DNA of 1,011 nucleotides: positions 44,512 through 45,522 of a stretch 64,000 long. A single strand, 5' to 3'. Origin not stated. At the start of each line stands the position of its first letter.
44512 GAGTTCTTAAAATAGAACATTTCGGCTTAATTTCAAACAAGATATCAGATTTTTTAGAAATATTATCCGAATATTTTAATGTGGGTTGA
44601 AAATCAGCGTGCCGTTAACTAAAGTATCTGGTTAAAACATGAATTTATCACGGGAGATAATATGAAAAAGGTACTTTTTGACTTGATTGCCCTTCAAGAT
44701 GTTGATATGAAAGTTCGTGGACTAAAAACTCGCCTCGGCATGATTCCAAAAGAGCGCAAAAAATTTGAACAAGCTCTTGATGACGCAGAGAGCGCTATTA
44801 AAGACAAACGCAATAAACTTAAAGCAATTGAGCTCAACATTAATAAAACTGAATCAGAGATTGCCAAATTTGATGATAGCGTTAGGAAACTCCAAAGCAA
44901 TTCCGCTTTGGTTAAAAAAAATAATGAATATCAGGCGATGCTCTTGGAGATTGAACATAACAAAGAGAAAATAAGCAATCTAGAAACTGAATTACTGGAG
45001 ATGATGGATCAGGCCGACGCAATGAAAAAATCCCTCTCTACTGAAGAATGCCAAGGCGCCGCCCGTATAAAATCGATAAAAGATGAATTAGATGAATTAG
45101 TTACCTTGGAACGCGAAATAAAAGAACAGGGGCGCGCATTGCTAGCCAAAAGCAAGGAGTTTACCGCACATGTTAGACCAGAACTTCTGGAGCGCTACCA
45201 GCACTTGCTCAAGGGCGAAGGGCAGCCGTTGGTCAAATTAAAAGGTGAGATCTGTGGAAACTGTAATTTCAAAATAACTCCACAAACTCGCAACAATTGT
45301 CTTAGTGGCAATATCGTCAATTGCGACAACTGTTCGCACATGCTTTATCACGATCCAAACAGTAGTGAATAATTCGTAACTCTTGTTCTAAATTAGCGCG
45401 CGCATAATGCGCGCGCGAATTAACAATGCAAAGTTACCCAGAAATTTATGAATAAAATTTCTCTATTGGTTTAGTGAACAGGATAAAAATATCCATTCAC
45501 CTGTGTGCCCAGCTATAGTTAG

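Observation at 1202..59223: Dispersed family of (CG)n-based perfect palindromes marking gene ends (REP-like element, nine copies in 64 kb)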

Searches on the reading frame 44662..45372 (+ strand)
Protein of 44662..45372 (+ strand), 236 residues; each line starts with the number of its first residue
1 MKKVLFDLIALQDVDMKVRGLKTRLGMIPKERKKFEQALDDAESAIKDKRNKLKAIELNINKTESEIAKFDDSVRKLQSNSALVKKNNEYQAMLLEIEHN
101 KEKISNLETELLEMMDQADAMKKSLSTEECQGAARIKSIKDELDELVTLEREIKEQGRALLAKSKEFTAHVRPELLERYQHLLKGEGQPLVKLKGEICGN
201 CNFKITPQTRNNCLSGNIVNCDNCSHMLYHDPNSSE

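Call 13: search_protein_families(library=pfam, proteins=[window:44662-45372:+])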
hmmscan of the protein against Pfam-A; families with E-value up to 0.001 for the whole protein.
window:44662-45372:+ (236 aa): 2 families
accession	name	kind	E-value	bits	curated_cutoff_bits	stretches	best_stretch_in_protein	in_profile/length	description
PF24481.2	CT398_CC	-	1.8e-08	34.9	27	1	11-184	1-177/180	CT398-like coiled coil hairpin domain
PF02591.20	Zn_ribbon_9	-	0.0004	20.8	29.1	1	198-225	2-30/33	C4-type zinc ribbon domain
